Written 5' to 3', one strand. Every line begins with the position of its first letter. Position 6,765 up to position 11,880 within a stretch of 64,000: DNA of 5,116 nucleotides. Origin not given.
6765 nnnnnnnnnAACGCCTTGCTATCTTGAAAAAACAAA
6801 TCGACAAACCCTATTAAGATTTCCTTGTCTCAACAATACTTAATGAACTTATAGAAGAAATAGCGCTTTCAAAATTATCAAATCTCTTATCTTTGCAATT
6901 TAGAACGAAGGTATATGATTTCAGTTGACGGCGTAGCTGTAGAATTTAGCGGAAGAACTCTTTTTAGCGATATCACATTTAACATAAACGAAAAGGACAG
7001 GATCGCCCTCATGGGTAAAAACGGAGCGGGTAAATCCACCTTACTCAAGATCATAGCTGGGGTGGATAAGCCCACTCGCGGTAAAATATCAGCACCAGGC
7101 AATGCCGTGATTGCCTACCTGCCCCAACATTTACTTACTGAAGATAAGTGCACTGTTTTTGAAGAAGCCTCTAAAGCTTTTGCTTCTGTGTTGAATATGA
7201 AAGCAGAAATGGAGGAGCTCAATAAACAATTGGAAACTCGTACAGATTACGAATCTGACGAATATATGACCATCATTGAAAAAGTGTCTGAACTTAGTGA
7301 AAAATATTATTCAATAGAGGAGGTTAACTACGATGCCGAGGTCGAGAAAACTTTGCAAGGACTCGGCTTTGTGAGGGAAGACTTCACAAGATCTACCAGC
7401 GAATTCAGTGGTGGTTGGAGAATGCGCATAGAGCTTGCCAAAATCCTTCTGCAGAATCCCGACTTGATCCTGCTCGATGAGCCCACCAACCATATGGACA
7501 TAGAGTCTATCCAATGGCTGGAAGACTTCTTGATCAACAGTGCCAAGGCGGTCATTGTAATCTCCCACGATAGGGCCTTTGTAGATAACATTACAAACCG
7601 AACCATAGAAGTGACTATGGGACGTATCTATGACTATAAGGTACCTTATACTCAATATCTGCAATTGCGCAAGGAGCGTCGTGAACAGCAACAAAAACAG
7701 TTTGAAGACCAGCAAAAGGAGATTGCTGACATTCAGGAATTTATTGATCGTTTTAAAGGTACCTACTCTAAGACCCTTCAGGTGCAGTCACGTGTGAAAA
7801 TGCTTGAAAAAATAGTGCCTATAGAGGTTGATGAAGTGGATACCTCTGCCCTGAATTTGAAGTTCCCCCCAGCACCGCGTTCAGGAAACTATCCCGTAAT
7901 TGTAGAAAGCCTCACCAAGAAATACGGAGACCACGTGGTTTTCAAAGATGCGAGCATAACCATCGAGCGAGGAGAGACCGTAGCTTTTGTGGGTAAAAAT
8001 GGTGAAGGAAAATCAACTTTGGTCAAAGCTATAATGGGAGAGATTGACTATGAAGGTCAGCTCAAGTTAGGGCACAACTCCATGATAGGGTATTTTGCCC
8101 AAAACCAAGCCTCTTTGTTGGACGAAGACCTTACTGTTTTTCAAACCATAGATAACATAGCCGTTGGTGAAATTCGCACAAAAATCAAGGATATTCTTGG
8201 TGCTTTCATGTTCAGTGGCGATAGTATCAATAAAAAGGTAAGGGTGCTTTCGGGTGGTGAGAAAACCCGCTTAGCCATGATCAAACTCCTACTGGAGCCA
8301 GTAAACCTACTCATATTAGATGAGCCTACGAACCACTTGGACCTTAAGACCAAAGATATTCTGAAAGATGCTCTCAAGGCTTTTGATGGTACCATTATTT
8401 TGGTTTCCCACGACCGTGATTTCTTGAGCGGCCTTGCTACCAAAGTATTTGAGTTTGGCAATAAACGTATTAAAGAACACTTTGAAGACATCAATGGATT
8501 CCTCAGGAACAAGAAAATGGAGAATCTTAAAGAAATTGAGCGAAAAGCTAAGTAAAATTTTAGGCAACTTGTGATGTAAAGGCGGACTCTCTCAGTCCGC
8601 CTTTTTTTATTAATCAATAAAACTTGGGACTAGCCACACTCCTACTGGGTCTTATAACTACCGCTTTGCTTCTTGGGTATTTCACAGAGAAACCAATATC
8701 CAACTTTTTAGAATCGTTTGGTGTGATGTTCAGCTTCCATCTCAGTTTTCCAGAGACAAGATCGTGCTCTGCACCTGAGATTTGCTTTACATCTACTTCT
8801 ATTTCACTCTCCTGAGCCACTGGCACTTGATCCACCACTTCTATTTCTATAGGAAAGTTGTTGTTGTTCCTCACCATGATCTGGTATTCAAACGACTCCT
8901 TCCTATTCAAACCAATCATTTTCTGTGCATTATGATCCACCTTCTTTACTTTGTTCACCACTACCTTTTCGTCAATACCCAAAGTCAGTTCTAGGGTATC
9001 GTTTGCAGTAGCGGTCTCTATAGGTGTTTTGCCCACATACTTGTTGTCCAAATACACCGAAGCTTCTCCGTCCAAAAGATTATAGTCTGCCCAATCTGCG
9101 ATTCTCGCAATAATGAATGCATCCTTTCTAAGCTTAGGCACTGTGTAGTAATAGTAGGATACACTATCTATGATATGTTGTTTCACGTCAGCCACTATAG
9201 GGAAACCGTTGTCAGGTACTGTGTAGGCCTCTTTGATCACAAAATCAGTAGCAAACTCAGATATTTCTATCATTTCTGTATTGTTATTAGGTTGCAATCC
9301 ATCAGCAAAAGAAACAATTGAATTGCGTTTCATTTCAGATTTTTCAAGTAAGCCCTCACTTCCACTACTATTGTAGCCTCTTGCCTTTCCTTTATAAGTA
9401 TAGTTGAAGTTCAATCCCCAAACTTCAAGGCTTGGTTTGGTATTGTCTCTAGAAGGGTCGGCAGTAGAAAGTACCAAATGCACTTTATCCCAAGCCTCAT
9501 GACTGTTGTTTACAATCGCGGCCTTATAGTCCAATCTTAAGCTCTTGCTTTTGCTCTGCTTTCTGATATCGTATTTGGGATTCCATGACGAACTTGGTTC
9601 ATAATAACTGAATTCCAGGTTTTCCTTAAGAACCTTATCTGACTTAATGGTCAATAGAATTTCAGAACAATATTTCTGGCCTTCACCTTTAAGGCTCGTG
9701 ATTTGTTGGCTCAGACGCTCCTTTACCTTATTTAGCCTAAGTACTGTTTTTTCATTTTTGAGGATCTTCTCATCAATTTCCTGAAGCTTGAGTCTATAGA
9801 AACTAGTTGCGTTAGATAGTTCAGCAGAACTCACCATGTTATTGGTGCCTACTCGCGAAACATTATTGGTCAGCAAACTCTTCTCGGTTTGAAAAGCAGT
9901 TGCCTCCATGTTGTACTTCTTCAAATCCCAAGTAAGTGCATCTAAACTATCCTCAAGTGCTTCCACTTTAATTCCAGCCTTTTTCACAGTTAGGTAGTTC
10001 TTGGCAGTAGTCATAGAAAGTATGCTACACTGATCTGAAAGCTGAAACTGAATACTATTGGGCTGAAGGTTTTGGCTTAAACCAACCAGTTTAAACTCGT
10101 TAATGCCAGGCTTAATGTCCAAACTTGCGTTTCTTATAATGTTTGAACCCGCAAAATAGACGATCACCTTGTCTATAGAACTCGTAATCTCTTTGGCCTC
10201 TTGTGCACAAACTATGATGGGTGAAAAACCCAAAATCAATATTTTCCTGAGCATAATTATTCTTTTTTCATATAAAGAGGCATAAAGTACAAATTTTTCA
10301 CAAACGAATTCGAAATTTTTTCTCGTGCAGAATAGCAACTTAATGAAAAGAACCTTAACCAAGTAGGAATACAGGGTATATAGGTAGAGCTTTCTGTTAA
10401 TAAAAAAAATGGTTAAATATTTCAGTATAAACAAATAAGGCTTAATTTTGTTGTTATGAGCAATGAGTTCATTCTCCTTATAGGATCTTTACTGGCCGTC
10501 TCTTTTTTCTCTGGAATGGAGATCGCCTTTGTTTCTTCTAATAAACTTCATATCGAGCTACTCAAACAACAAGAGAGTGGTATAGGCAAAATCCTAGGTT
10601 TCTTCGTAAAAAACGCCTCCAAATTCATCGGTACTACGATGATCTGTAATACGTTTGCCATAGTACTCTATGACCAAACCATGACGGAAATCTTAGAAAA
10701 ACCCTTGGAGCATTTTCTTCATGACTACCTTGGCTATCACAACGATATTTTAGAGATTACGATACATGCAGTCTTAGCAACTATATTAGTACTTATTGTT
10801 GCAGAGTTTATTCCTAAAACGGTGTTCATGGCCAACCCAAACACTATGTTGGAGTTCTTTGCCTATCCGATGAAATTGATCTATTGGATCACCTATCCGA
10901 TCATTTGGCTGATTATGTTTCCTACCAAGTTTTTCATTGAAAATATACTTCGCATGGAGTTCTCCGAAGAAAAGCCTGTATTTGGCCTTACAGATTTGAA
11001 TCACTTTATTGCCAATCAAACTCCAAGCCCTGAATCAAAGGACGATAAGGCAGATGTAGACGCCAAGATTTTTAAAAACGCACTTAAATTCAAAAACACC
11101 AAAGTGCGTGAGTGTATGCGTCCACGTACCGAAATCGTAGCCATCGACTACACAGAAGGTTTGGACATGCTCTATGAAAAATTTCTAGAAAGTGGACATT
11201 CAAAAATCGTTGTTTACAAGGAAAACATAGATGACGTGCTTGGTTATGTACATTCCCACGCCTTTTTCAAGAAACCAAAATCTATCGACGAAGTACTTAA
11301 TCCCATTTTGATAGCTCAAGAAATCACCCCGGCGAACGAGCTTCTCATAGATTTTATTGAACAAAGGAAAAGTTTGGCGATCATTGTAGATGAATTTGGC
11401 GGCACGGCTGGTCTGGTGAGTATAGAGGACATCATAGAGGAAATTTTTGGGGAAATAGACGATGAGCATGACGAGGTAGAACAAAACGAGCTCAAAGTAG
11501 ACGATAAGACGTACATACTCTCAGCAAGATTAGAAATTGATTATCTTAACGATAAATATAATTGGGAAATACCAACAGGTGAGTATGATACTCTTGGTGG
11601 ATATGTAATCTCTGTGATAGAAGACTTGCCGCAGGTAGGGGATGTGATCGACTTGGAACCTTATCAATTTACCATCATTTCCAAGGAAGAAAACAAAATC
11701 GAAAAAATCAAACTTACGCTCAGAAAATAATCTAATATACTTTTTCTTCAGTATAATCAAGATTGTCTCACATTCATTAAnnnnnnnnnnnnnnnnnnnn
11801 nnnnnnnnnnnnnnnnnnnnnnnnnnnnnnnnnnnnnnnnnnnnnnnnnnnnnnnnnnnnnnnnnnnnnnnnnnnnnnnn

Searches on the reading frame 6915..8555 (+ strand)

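Call 49: search_protein_families(library=pfam, proteins=[window:6915-8555:+], max_evalue=0.00001)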
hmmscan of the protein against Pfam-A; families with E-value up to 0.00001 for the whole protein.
window:6915-8555:+ (546 aa): 8 families
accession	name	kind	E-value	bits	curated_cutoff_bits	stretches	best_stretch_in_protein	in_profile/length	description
PF00005.33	ABC_tran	-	2.9e-52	177.3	25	2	18-192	2-137/137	ABC transporter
PF12848.13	ABC_tran_Xtn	-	4.8e-24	84.7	25.9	1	231-311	1-81/85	ABC transporter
PF13304.12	AAA_21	-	9.6e-13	49.3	27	0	442-500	235-299/304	AAA domain, putative AbiEii toxin, Type IV TA system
PF02463.25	SMC_N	-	4.5e-11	43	40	0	28-235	25-213/220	RecF/RecN/SMC N terminal domain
PF13555.12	AAA_29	-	2.3e-10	40.5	27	0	17-44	12-39/61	P-loop containing region of AAA domain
PF03193.22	RsgA_GTPase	-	9.5e-08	32.5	30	0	352-379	105-132/174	RsgA GTPase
PF13175.12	AAA_15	-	5.8e-07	29.9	32.1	0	18-300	15-271/374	AAA ATPase domain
PF00350.29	Dynamin_N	-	2.3e-06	28.2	27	0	30-218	1-137/168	Dynamin family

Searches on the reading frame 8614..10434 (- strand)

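Call 49: search_protein_families(library=pfam, proteins=[window:8614-10434:-], max_evalue=0.00001)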
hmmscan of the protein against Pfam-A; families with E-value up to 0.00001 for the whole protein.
window:8614-10434:- (606 aa): 2 families
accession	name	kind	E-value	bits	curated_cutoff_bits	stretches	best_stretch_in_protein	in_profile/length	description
PF13598.12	DUF4139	-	1.7e-41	142.6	31.8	1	273-588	1-205/205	Domain of unknown function (DUF4139)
PF13600.11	DUF4140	-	3.1e-15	56.8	27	1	90-188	1-98/98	N-terminal domain of unknown function (DUF4140)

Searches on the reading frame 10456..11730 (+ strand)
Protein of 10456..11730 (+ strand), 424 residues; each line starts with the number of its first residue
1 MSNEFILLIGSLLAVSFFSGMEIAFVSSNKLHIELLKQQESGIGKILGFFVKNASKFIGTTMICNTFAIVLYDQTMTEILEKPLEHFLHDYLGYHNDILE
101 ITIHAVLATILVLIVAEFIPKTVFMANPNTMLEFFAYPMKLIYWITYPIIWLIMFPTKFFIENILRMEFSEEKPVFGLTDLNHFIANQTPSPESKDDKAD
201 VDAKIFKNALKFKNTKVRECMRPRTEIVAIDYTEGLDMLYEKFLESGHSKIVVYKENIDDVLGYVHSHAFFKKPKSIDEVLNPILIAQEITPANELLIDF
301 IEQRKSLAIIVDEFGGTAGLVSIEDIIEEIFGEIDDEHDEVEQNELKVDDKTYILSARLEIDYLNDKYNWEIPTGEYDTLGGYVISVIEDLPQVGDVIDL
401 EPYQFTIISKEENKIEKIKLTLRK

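Call 50: search_protein_families(library=pfam, proteins=[window:10456-11730:+], max_evalue=0.00001)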
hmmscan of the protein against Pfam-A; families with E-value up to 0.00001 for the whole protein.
window:10456-11730:+ (424 aa): 3 families
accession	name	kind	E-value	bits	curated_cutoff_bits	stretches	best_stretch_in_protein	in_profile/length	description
PF01595.25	CNNM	-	3.9e-30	105.3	28.4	1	7-188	2-171/181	Cyclin M transmembrane N-terminal domain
PF03471.22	CorC_HlyC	-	3.2e-22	78.8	27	1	347-422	2-79/81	Transporter associated domain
PF00571.33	CBS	-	4.3e-07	30.6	24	0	283-331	8-56/57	CBS domain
